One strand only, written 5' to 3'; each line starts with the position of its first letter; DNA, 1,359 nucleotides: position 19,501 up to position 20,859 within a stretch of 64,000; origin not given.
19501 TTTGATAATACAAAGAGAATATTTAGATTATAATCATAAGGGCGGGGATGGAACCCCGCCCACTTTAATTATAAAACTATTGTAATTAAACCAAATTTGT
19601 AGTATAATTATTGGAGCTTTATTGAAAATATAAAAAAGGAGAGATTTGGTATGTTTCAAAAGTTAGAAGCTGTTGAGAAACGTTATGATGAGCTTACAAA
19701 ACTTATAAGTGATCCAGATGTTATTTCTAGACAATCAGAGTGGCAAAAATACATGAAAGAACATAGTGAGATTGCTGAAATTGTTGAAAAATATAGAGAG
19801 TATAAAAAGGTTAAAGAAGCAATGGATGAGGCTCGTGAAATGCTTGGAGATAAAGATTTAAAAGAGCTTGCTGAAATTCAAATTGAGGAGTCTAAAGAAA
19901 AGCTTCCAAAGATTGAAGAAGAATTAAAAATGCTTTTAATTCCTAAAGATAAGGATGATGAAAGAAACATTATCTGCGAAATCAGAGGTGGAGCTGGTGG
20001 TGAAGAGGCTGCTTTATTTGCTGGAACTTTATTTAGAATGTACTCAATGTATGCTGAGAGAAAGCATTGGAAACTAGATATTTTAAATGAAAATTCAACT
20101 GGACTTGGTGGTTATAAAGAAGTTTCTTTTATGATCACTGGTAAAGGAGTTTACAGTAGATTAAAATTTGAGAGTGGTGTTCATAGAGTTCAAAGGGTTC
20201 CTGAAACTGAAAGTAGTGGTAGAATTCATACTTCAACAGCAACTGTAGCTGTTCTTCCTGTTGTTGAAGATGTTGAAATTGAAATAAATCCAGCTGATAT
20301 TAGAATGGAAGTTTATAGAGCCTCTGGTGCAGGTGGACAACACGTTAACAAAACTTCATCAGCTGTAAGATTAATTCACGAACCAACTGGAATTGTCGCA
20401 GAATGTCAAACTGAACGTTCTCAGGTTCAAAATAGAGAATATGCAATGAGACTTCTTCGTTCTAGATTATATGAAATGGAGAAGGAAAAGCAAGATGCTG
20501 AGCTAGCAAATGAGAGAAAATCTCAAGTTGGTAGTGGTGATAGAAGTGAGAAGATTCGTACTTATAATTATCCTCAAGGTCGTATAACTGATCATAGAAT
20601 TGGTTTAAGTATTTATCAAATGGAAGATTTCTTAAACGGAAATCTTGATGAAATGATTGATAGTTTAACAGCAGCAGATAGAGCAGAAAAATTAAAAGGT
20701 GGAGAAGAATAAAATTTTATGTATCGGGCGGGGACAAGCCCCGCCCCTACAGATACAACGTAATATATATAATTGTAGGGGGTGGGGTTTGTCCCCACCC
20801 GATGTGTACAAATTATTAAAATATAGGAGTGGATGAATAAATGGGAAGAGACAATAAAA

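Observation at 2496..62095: Family of about 22 GC-rich palindromic intergenic repeats with conserved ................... termini (REP-like)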

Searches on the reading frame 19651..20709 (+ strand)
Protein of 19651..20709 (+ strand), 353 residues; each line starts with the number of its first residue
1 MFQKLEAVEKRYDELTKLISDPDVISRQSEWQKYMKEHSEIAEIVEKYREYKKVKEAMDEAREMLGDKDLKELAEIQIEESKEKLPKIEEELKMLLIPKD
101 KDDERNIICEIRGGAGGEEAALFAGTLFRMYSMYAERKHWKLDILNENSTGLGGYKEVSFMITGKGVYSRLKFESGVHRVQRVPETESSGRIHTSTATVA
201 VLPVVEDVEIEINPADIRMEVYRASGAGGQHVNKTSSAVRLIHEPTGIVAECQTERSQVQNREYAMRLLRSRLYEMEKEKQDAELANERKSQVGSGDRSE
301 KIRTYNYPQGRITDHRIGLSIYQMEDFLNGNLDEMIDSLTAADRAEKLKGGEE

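Call 53: find_homologous_proteins(query=window:19651-20709:+, max_evalue=1e-50)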
Query window:19651-20709:+ (353 aa): 8000 proteins with E <= 1e-50 among 8000 candidates; the best 120 are listed.
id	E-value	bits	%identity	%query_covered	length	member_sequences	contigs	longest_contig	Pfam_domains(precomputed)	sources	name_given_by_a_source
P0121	1.9e-225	765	100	100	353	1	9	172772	PF03462.24,PF00472.27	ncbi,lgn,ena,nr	ncbi:MAG: peptide chain release factor 1 [Clostridia bacterium]|nr:peptide chain release factor 1 [C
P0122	1.7e-224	762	100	100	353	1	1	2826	PF03462.24,PF00472.27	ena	-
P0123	1.5e-221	752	98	100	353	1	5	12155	PF03462.24,PF00472.27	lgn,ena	-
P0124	2.1e-219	745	96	100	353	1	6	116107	PF03462.24,PF00472.27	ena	-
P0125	6.9e-216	734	94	100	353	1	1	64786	PF03462.24,PF00472.27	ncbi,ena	-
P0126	4.3e-215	731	94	100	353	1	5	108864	PF03462.24,PF00472.27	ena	-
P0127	4.9e-205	698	89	100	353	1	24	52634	PF03462.24,PF00472.27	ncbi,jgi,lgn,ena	-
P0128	7.7e-205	697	89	100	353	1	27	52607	PF03462.24,PF00472.27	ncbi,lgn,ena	-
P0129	1.5e-204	696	88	100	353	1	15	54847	PF03462.24,PF00472.27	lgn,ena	-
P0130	1.7e-204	696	89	100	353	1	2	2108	PF03462.24,PF00472.27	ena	-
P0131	2.9e-204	695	88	100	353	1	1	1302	PF03462.24,PF00472.27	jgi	jgi:peptide chain release factor 1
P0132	3.0e-204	695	88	100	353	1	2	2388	PF03462.24,PF00472.27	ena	-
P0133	3.1e-204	695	89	99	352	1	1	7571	PF03462.24,PF00472.27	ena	-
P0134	3.3e-204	695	88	100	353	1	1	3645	PF03462.24,PF00472.27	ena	-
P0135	9.9e-204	694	88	100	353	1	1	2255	PF03462.24,PF00472.27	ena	-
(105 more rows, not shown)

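Call 54: find_encoding_contigs(protein=P0124, flank=10000, max_places=1)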
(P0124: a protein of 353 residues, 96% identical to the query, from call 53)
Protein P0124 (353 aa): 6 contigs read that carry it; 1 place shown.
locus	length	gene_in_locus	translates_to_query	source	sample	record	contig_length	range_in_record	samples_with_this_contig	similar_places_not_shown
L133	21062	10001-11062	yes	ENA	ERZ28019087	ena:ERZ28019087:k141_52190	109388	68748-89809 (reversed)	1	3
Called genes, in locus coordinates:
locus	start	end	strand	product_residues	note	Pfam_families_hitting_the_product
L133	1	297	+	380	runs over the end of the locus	PF00438:S-AdoMet_synt_N, PF02772:S-AdoMet_synt_M, PF02773:S-AdoMet_synt_C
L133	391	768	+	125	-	-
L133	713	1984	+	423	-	PF14903:WG_beta_rep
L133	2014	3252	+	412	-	-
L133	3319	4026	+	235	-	PF01520:Amidase_3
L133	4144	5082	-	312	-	PF13487:HD_5, PF01966:HD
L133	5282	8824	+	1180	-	PF02463:SMC_N, PF13175:AAA_15 (weak), PF13304:AAA_21 (weak), PF13476:AAA_23, PF02463:SMC_N, PF06470:SMC_hinge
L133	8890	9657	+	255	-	PF01026:TatD_DNase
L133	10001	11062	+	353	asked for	PF03462:PCRF, PF00472:RF-1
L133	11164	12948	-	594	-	PF01411:tRNA-synt_2c, PF07973:tRNA_SAD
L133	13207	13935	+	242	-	PF02535:Zip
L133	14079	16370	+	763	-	PF00580:UvrD-helicase, PF01443:Viral_helicase1 (faint), PF13086:AAA_11 (weak), PF13245:AAA_19, PF13604:AAA_30 (faint), PF13361:UvrD_C, PF13538:UvrD_C_2, PF21196:PcrA_UvrD_tudor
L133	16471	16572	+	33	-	-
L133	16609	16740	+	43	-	-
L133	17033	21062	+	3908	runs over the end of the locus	PF05738:Cna_B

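Call 55: find_encoding_contigs(protein=P0125, flank=10000, max_places=1)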
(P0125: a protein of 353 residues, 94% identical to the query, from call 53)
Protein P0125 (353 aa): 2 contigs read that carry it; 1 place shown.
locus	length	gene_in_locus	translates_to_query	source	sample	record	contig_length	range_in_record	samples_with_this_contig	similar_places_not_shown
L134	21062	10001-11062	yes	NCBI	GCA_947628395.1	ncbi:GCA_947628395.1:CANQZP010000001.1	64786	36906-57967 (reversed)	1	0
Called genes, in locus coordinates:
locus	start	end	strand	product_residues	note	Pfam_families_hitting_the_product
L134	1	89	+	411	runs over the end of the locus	-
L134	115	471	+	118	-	PF01648:ACPS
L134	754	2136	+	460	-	PF28494:GlyRS_ins_1 (weak), PF00587:tRNA-synt_2b, PF03129:HGTP_anticodon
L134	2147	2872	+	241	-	PF00149:Metallophos, PF12850:Metallophos_2, PF14582:Metallophos_3 (faint)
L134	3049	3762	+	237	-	PF01520:Amidase_3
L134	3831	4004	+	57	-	-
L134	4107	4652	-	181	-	PF13487:HD_5 (weak)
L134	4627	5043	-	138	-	PF13487:HD_5, PF01966:HD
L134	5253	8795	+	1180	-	PF02463:SMC_N, PF13175:AAA_15 (weak), PF13304:AAA_21 (weak), PF13476:AAA_23, PF23649:FKBP15 (faint), PF02463:SMC_N, PF06470:SMC_hinge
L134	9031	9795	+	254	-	PF01026:TatD_DNase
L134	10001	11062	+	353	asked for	PF03462:PCRF, PF00472:RF-1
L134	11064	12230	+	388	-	PF00579:tRNA-synt_1b, PF22421:SYY_C-terminal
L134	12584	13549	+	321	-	PF24390:PRTase-CE (weak)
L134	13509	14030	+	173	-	PF18306:LDcluster4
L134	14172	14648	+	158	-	PF04073:tRNA_edit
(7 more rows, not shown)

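Call 56: find_encoding_contigs(protein=P0127, flank=10000, max_places=1)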
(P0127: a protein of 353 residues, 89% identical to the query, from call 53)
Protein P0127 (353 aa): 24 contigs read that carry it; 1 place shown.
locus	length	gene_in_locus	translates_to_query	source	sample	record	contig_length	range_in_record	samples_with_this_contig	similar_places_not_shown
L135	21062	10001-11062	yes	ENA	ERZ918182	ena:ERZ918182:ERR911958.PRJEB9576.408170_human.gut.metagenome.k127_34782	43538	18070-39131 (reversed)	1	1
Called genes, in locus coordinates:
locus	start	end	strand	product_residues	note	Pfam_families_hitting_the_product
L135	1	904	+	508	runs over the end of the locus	PF14903:WG_beta_rep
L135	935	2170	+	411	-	-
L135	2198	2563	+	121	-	PF01648:ACPS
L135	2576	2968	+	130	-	-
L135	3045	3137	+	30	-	-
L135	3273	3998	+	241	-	PF01520:Amidase_3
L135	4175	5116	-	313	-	PF13487:HD_5, PF01966:HD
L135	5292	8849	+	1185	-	PF02463:SMC_N, PF13175:AAA_15, PF13304:AAA_21 (weak), PF13476:AAA_23, PF06470:SMC_hinge, PF02463:SMC_N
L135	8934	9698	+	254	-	PF01026:TatD_DNase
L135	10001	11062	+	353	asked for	PF03462:PCRF, PF00472:RF-1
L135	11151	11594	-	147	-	-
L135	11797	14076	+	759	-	PF00580:UvrD-helicase, PF01443:Viral_helicase1 (faint), PF13086:AAA_11, PF13245:AAA_19, PF13604:AAA_30 (faint), PF13361:UvrD_C, PF13538:UvrD_C_2, PF21196:PcrA_UvrD_tudor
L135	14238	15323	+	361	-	-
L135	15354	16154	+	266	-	PF06541:ABC_trans_CmpB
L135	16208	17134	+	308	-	PF00072:Response_reg, PF00990:GGDEF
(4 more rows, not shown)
